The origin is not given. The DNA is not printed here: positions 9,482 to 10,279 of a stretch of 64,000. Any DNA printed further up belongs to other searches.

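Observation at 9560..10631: Two adjacent GC-rich ORFs (HbpS/GlcG-like and a 68-aa acidic protein) inserted in a redox-stress neighbourhood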

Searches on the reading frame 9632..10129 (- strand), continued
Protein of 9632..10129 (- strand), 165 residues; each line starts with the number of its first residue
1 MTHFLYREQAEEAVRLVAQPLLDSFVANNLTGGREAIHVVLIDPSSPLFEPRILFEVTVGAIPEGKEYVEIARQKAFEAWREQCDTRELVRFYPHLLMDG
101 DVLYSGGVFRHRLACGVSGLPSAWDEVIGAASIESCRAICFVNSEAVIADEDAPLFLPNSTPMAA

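Call 56: search_protein_families(library=pfam, proteins=[L011:16300-16830:+, L011:8918-9781:-, L001:490-987:+, L003:858-1058:+], max_evalue=0.05)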
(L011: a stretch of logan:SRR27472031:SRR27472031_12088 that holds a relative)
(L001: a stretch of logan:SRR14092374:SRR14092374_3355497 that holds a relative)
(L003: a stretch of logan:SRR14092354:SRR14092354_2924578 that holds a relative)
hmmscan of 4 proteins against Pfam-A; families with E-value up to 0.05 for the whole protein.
L011:16300-16830:+ (176 aa): 1 family
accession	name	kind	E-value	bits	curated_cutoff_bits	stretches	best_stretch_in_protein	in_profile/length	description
PF13785.11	DUF4178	-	0.016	15.8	25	1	71-158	50-135/136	Domain of unknown function (DUF4178)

L011:8918-9781:- (287 aa): 1 family
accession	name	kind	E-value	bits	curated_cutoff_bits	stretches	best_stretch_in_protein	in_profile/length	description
PF08223.16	PaaX_C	-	0.017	15.9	22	1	7-40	29-62/91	PaaX-like protein C-terminal domain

L001:490-987:+ (165 aa): 0 families

L003:858-1058:+ (66 aa): 0 families

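Call 61: find_encoding_contigs(protein=P0004, flank=5000, max_places=2)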
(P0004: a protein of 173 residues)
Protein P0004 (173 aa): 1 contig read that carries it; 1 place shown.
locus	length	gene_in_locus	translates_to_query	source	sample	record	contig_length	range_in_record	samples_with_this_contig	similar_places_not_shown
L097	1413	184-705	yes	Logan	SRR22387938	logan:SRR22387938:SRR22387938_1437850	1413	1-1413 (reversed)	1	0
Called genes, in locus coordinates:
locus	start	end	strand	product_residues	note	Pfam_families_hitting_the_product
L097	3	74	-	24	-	?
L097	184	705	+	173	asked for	-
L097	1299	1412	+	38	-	?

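Call 62: find_encoding_contigs(protein=P0008, flank=5000, max_places=3)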
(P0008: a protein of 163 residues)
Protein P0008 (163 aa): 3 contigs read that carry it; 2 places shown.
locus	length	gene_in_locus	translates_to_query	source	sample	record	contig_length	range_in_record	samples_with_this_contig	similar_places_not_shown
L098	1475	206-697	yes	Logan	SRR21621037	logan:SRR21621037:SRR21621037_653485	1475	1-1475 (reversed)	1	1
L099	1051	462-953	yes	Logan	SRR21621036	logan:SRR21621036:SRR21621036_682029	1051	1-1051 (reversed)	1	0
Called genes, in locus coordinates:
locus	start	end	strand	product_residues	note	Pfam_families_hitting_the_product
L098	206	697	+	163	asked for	-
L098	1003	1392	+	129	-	-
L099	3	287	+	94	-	?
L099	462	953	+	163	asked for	-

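Call 83: search_protein_families(library=padloc, proteins=[window:9632-10129:-, L003:858-1058:+, L011:8918-9781:-], max_evalue=0.1)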
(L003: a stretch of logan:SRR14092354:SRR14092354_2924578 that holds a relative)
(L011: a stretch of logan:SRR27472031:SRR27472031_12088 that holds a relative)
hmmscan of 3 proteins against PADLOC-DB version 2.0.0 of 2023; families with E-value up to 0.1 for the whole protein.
window:9632-10129:- (165 aa): 0 families

L003:858-1058:+ (66 aa): 0 families

L011:8918-9781:- (287 aa): 0 families

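Call 84: search_protein_families(library=phrogs, proteins=[window:9632-10129:-, L003:858-1058:+, L011:8918-9781:-], max_evalue=0.1)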
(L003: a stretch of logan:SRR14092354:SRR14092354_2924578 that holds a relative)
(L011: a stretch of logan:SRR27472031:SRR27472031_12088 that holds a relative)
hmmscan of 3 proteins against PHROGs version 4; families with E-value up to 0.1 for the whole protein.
window:9632-10129:- (165 aa): 1 family
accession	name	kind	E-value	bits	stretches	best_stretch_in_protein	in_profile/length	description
phrog_11224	-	unknown function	0.062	14.2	0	7-25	5-23/41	-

L003:858-1058:+ (66 aa): 0 families

L011:8918-9781:- (287 aa): 0 families

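Call 94: find_homologous_proteins(query=A6, max_evalue=0.01)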
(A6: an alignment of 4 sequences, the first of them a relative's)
Query A6 (4 sequences) (66 aa, profile of the alignment): 6 proteins with E <= 0.01 among 328 candidates.
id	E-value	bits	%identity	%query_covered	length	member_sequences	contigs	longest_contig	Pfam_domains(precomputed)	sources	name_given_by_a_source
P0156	1.1e-34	136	88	100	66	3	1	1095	-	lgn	-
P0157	2.5e-31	125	91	85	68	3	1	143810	-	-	-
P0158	2.0e-29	119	78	100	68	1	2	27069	-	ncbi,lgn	-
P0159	1.1e-26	111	63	12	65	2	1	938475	-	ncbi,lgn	-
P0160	5.2e-24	102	50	12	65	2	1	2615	-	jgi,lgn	jgi:hypothetical protein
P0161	1.6e-10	59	57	85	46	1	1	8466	-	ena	-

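Call 95: find_encoding_contigs(protein=P0158, flank=4000, max_places=2)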
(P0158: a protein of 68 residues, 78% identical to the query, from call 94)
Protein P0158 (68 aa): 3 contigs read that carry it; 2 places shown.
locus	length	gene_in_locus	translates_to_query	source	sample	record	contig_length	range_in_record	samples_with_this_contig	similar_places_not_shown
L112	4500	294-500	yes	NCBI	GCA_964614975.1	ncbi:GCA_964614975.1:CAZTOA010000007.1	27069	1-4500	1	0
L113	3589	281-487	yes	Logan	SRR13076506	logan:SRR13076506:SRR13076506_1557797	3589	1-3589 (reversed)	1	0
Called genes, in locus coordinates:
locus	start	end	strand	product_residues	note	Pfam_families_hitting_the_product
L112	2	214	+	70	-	?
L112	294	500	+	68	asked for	-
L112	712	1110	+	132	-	-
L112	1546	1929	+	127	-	PF00076:RRM_1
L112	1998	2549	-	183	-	-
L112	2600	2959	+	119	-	-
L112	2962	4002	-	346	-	PF00487:FA_desaturase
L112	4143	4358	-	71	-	PF07866:DUF1653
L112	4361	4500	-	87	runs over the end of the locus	PF04193:PQ-loop, PF03083:MtN3_slv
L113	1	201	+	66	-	?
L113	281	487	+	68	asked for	-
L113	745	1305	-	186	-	-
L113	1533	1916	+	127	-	PF00076:RRM_1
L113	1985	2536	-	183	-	-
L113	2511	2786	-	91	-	-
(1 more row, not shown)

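Call 96: find_encoding_contigs(protein=P0161, flank=5000, max_places=2)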
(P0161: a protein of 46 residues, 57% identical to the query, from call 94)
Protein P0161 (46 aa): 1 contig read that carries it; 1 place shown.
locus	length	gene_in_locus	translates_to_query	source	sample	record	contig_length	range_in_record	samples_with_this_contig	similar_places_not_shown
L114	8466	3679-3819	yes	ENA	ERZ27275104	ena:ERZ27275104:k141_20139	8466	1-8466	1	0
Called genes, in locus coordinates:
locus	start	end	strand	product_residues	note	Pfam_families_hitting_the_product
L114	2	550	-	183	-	?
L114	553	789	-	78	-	-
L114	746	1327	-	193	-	PF07638:Sigma70_ECF (weak), PF04542:Sigma70_r2, PF08281:Sigma70_r4_2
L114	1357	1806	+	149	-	PF00578:AhpC-TSA, PF08534:Redoxin, PF13911:AhpC-TSA_2 (weak)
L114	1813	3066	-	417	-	PF03448:MgtE_N, PF00571:CBS (weak), PF01769:MgtE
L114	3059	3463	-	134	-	PF01641:SelR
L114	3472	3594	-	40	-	-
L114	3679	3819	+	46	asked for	-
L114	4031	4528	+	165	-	-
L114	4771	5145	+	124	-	PF00076:RRM_1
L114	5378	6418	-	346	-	PF00487:FA_desaturase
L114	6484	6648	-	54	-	-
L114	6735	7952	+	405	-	PF05343:Peptidase_M42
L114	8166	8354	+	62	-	-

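Call 99: search_dna_similar(query=window:9632-10129:-, collection=phages, mode=protein, max_evalue=0.01, max_rows=10)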
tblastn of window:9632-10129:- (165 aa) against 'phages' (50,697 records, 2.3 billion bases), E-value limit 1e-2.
No match.

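Call 100: search_dna_similar(query=window:9632-10129:-, collection=plasmids, mode=protein, max_evalue=0.01, max_rows=10)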
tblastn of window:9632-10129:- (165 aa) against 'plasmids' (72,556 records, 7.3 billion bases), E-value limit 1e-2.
Records with a match: 6; places in all: 6; records where one place covers at least 80% of the query: 4.
Best place of each record, by identity: <60% 6.
By first word of the organism name: Burkholderia 5; Cupriavidus 1.
By predicted mobility (MOB-suite, as given by PLSDB): non-mobilizable 6.
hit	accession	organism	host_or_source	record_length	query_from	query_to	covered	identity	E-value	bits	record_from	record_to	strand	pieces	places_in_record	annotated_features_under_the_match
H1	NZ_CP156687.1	Burkholderia stagnalis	Bacterial cells,soils collected in ...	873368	4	147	87%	30.2%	6e-5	49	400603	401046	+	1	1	none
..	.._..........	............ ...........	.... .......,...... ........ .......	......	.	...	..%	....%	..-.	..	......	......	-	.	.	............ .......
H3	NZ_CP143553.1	Burkholderia multivorans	Homo sapiens,bronchoalveolar lavage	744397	4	147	87%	28.3%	9e-6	52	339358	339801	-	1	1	hypothetical protein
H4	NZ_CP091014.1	Burkholderia cenocepacia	-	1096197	4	147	87%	28.3%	3e-5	50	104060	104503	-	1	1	none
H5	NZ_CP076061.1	Cupriavidus sp. EM10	Pure-cultured cell,sewage water sludge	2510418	17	139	75%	28.9%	3e-8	59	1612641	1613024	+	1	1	none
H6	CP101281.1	Burkholderia sp. FXe9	bacteria,soil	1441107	28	147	73%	27.3%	8e-3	43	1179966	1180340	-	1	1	hypothetical protein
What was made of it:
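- On Recently acquired genomic islet: The nearest high-GC relatives found are Burkholderiaceae at 28-30% (call 100).
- Distant homologues (28-30%) occur in Burkholderia and Cupriavidus replicons (call 100). The best non-CPR relatives seen are Burkholderiaceae at 28-30% identity (call 100).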

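Call 101: get_annotated_region(hit=H2, flank=3000)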
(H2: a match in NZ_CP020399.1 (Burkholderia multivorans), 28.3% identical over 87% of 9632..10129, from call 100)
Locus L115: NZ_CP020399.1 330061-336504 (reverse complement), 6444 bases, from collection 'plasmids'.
description: Burkholderia multivorans strain FDAARGOS_246 plasmid unnamed, complete sequence
organism: Burkholderia multivorans (NCBI taxid 87883)
taxonomy: Bacteria; Pseudomonadota; Betaproteobacteria; Burkholderiales; Burkholderiaceae; Burkholderia; Burkholderia multivorans
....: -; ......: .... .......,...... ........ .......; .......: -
typing (MOB-suite, as given by PLSDB): non-mobilizable
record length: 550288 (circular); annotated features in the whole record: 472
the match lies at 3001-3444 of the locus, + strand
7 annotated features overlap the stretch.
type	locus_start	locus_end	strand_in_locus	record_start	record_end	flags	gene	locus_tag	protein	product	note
CDS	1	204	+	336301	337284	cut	-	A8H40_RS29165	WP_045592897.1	BON domain-containing protein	-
CDS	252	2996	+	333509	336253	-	-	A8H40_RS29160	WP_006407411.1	ABC transporter transmembrane domain-containing protein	GO:0055085 - transmembrane transport [Evidence IEA]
CDS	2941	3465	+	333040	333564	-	-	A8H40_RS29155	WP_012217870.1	hypothetical protein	-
CDS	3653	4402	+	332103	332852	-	-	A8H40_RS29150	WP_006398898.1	SDR family oxidoreductase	-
CDS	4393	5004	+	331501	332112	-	-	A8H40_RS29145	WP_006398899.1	HAD-IIIA family hydrolase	-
CDS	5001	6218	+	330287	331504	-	-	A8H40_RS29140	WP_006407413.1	glycosyltransferase family 9 protein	-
CDS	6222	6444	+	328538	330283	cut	-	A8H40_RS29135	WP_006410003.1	carbamoyltransferase C-terminal domain-containing protein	-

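Call 102: get_annotated_region(hit=H5, flank=3000)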
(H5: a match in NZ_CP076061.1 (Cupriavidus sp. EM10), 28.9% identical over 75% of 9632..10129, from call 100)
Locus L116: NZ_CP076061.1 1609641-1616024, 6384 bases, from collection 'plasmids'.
description: Cupriavidus sp. EM10 plasmid p352-1, complete sequence
organism: Cupriavidus sp. EM10 (NCBI taxid 2839983)
taxonomy: Bacteria; Pseudomonadota; Betaproteobacteria; Burkholderiales; Burkholderiaceae; Cupriavidus; Cupriavidus sp. EM10
host: -; source: Pure-cultured cell,sewage water sludge; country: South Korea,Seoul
typing (MOB-suite, as given by PLSDB): non-mobilizable
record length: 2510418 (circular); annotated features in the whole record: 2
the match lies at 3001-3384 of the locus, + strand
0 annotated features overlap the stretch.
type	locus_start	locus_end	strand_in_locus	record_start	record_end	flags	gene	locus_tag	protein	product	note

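Call 113: find_related_loci(query=L114:6735-7952:+, collection=genome_contigs, flank=3000)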
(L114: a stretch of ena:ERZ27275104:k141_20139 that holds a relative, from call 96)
Query L114:6735-7952:+ (405 aa) in genome_contigs; peptide patterns used: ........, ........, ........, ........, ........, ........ (x = any residue, [..] = any of these).
40 stretches matched a pattern, but none encodes a relative of the query by tblastn (E <= 1e-3).

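Call 116: find_related_loci(query=A2, collection=viral_contigs, flank=5000)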
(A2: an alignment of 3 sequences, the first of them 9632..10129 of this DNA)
Query A2 (165 aa) in viral_contigs; peptide patterns used: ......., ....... (x = any residue, [..] = any of these).
218 stretches matched a pattern, but none encodes a relative of the query by tblastn (E <= 1e-3).
